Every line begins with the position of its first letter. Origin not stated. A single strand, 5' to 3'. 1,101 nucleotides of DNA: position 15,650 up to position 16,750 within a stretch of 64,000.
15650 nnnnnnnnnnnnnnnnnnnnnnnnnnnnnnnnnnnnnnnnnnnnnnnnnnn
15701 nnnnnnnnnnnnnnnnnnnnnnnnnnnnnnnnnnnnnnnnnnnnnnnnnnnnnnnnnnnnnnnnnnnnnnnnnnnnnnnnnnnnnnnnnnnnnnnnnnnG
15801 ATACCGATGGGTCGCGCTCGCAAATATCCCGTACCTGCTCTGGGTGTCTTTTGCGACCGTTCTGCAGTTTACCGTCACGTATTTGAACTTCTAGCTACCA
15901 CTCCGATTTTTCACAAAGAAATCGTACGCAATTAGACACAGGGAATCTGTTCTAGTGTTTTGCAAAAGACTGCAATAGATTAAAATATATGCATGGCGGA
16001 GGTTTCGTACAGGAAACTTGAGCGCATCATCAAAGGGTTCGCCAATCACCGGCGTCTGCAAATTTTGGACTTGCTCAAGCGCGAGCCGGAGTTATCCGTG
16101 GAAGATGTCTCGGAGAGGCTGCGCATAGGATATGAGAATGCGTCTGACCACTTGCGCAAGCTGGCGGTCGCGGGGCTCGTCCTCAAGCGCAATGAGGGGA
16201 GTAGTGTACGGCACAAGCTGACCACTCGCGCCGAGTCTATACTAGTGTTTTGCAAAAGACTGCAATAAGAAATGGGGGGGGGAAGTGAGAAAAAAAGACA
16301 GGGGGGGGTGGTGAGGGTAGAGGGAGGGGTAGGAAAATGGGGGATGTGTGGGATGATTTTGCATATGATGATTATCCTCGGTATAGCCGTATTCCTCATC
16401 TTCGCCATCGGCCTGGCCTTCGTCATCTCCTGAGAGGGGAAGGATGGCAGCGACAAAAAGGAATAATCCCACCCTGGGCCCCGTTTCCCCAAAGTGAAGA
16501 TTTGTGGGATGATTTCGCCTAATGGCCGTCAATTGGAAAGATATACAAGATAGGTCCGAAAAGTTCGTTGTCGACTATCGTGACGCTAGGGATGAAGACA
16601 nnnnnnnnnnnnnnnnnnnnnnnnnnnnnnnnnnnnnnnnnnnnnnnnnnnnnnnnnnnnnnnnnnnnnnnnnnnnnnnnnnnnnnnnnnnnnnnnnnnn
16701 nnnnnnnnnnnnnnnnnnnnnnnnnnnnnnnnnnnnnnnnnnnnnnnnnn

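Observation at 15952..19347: MmeI-family type IIL RM enzyme preceded by an ArsR-type mini-regulator bracketed by identical 26-nt near-palindromic repeats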

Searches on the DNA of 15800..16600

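Call 42: search_rna_families(source=window, start=15800, end=16600, threshold=evalue, max_evalue=1)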
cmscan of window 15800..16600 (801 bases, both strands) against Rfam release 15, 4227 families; matches with E-value up to 1: 0.
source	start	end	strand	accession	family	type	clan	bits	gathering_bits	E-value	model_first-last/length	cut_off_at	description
